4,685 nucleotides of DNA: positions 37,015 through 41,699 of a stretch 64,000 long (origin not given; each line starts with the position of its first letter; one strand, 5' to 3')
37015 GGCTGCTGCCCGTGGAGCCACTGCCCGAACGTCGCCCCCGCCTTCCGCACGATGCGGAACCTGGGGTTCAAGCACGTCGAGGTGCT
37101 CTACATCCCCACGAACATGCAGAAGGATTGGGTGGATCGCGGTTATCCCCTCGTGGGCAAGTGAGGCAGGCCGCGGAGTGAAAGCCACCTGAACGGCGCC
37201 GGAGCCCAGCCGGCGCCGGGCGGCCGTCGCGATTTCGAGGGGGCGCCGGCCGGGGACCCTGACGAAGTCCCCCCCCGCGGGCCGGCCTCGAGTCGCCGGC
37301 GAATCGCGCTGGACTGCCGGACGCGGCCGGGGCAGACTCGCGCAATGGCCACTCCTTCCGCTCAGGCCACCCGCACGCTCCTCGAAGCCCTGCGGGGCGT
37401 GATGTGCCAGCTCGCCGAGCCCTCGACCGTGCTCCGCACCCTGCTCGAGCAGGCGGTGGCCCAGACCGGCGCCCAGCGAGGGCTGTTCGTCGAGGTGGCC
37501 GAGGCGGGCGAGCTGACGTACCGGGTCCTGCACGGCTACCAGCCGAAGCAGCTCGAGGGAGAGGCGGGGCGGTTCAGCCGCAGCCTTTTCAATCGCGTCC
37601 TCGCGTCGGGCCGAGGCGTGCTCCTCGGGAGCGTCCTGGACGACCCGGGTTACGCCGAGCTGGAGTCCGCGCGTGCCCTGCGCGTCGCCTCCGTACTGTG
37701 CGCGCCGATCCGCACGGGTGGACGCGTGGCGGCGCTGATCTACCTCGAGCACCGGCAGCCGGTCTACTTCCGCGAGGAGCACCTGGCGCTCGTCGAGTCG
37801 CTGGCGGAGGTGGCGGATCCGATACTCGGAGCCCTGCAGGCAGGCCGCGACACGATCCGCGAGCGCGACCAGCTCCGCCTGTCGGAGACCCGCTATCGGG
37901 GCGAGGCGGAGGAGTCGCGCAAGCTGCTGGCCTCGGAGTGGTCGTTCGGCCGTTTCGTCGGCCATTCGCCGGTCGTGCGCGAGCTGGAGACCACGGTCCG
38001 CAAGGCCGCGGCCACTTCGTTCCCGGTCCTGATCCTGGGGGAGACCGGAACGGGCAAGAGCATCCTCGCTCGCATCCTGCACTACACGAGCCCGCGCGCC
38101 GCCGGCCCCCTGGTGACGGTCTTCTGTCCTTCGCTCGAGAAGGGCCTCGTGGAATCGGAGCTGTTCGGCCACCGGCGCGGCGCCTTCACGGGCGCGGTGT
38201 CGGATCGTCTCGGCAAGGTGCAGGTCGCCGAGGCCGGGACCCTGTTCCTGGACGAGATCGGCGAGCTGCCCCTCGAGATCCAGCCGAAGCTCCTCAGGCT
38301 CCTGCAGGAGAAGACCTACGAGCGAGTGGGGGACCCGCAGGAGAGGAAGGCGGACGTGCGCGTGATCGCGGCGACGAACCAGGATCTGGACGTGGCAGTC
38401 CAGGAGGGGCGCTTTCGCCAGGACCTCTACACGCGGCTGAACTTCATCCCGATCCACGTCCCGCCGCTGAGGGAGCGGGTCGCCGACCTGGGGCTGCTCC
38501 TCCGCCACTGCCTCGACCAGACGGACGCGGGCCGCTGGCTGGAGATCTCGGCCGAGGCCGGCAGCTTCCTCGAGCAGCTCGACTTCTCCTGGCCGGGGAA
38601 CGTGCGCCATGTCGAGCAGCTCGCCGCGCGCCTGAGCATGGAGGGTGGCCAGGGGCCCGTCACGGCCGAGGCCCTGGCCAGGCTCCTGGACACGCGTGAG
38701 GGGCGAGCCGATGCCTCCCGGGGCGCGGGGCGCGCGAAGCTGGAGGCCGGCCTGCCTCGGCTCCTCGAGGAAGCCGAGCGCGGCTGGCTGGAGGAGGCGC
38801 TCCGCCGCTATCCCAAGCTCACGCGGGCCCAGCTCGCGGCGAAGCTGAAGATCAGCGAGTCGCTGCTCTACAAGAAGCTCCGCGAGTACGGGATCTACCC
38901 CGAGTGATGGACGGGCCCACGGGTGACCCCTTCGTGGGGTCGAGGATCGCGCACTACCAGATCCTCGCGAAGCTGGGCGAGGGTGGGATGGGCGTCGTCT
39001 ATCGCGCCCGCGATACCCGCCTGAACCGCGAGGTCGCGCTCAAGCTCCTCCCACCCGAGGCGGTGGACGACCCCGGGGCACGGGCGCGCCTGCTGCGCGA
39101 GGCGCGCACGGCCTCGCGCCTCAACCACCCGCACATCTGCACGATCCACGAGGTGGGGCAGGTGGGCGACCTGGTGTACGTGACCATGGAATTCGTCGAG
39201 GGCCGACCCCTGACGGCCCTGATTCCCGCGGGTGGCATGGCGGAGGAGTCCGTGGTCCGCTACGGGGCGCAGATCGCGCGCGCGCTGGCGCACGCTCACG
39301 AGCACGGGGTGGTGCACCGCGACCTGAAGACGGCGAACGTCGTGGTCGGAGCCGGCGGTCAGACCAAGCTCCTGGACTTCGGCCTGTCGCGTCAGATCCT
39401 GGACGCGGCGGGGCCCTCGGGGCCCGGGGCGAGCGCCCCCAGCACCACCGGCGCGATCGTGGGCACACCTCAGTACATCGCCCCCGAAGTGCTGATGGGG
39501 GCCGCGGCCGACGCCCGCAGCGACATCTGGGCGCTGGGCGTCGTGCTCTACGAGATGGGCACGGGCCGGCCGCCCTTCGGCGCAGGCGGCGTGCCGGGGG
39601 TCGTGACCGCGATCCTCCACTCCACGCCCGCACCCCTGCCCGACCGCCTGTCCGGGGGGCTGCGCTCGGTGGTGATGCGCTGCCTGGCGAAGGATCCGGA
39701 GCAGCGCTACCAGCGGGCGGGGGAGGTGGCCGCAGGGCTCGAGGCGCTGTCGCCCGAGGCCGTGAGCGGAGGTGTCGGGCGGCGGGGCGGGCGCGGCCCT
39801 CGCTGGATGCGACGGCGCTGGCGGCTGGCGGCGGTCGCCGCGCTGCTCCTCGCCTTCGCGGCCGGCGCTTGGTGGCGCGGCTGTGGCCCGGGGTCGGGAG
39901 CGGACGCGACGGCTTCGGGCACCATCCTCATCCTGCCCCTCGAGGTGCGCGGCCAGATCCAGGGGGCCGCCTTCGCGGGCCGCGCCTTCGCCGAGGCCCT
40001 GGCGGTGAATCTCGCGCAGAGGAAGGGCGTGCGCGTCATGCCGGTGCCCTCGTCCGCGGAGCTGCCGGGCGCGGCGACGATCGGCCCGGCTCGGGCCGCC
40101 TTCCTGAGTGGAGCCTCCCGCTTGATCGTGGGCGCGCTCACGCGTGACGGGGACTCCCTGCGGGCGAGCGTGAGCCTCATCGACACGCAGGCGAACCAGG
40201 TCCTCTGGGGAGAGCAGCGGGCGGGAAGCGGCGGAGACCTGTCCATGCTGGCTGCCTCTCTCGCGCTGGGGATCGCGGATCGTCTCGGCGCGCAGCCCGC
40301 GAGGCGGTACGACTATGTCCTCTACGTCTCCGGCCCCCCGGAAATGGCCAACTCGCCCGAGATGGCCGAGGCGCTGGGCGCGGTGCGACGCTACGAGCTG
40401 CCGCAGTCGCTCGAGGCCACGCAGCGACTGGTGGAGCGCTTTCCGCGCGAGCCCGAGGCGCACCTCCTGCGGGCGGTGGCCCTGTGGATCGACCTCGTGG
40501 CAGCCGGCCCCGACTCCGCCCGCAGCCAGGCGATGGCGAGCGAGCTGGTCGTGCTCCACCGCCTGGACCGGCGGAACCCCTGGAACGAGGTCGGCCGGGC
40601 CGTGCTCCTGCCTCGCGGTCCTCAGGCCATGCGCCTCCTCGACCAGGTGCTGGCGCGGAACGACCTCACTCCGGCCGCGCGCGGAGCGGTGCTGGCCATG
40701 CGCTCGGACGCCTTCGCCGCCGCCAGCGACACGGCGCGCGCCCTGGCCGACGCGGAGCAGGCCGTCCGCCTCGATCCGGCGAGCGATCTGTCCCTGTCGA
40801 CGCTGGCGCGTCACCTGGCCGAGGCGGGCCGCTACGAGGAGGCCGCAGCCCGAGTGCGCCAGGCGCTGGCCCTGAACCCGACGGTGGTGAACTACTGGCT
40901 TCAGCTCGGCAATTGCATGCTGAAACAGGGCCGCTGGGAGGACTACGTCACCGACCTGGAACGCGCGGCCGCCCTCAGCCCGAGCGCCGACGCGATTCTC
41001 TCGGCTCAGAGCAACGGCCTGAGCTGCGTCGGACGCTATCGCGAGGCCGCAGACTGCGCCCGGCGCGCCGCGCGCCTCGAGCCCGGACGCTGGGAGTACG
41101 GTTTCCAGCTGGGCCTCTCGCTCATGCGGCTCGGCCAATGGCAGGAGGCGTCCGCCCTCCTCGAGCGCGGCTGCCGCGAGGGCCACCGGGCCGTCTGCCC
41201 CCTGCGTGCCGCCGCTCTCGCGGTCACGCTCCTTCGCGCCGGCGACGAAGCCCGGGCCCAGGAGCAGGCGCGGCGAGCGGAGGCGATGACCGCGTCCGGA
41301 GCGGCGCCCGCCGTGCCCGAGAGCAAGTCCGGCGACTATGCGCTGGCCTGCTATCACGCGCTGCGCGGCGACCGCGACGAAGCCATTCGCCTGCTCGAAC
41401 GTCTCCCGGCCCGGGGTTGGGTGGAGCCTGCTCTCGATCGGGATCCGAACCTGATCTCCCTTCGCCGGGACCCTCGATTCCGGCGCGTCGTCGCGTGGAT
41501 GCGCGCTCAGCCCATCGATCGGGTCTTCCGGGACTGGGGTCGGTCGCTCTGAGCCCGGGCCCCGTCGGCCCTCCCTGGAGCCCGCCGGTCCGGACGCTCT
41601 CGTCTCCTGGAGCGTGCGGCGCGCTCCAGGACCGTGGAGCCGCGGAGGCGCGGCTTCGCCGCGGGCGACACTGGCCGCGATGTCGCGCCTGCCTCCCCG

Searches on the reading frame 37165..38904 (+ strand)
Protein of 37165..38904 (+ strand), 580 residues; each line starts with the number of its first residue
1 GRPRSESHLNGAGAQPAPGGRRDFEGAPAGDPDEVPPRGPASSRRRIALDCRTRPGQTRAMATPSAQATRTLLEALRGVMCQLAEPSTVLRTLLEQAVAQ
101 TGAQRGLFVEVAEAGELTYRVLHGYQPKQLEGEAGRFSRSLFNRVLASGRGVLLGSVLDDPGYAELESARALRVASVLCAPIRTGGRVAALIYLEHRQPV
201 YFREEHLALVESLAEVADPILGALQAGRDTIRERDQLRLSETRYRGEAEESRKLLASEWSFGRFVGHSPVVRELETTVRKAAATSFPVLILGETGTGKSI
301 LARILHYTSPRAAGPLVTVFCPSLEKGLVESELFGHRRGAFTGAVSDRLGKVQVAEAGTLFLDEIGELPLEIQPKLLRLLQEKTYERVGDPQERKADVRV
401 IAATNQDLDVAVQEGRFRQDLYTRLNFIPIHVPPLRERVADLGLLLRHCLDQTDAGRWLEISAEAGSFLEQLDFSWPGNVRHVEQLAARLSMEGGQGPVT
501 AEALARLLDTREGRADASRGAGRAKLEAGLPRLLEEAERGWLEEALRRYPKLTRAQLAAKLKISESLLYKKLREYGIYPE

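Call 52: search_protein_families(library=pfam, proteins=[window:37165-38904:+], max_evalue=0.00001)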
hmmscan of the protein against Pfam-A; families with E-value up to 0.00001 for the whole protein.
window:37165-38904:+ (580 aa): 9 families
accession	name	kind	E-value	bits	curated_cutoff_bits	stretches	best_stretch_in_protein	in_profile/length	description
PF00158.32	Sigma54_activat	-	5.4e-63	212.1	20.2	1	265-431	2-168/168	Sigma-54 interaction domain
PF14532.12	Sigma54_activ_2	-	1.3e-20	74.5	25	1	265-435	1-138/138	Sigma-54 interaction domain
PF01590.32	GAF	-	3.8e-15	57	22.4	1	86-215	2-127/133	GAF domain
PF13185.12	GAF_2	-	7.4e-15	55.8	28.6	1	86-217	4-131/136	GAF domain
PF07728.20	AAA_5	-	1.6e-10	41.5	22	1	287-407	1-124/139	AAA domain (dynein-related subfamily)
PF25601.1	AAA_lid_14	-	2.8e-08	33.9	27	1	436-515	1-81/87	AAA+ ATPase lid domain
PF13492.12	GAF_3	-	6e-07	30.4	27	1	89-216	5-122/129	GAF domain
PF00004.35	AAA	-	2.1e-06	28.6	21.2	1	288-422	1-128/131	ATPase family associated with various cellular activities (AAA)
PF01078.27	Mg_chelatase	-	4.8e-06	26.6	20.3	0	344-405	94-157/207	Magnesium chelatase, subunit ChlI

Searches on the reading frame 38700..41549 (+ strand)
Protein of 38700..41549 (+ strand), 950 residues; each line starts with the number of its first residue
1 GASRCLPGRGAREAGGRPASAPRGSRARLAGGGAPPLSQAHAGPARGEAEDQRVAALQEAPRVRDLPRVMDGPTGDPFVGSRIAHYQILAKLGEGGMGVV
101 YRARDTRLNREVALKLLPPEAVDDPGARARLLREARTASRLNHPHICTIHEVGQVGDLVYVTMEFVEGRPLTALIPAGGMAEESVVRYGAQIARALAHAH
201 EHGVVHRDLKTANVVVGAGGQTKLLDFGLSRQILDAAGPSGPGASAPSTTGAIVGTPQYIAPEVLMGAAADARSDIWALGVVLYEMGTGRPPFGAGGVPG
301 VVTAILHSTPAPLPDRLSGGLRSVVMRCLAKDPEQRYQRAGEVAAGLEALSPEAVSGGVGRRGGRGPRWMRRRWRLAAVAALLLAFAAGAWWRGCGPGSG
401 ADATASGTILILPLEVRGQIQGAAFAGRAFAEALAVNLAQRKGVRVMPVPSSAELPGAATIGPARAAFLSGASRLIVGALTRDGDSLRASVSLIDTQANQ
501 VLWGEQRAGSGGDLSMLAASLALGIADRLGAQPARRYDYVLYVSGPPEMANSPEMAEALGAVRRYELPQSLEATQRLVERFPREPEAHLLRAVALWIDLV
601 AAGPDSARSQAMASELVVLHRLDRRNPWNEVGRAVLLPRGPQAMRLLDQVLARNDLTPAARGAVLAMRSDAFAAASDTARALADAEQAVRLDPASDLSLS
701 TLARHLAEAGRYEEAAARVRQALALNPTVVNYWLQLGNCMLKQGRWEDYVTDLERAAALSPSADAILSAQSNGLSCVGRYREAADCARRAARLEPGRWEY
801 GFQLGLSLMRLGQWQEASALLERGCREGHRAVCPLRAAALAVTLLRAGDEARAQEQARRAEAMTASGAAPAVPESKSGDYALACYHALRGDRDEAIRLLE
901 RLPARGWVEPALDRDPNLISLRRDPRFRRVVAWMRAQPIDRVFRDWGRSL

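Call 52: search_protein_families(library=pfam, proteins=[window:38700-41549:+], max_evalue=0.00001)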
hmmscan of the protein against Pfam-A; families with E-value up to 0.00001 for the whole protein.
window:38700-41549:+ (950 aa): 12 families
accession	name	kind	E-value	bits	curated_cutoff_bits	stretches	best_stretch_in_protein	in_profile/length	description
PF00069.31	Pkinase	-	6.4e-51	173.7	31.7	1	86-338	1-253/263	Protein kinase domain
PF07714.23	PK_Tyr_Ser-Thr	-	1.9e-34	119.6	23.1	1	88-337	3-249/258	Protein tyrosine and serine/threonine kinase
PF07719.23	TPR_2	-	7.1e-18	63.6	27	0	699-728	4-33/34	Tetratricopeptide repeat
PF13432.12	TPR_16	-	1.8e-10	41.5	32.7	1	702-763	3-64/65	Tetratricopeptide repeat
PF14559.12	TPR_19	-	3.5e-10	40.5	25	1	706-748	1-43/68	Tetratricopeptide repeat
PF13431.12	TPR_17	-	1.1e-09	38.2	24.4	0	720-747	3-30/34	Tetratricopeptide repeat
PF12895.13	ANAPC3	-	1.6e-09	38.4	27.2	0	682-749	9-75/82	Anaphase-promoting complex, cyclosome, subunit 3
PF13428.12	TPR_14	-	3.5e-08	33.8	23.5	0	701-738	6-43/44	Tetratricopeptide repeat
PF13414.12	TPR_11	-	9e-07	28.9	26.8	0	707-744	5-42/42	TPR repeat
PF03109.22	ABC1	-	1.3e-06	28.2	22.9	1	160-233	144-217/244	ABC1 atypical kinase-like domain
PF00515.34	TPR_1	-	3e-06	27.3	27.8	0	803-823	6-26/34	Tetratricopeptide repeat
PF13176.12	TPR_7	-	3.6e-06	27.1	27.9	0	884-901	7-24/36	Tetratricopeptide repeat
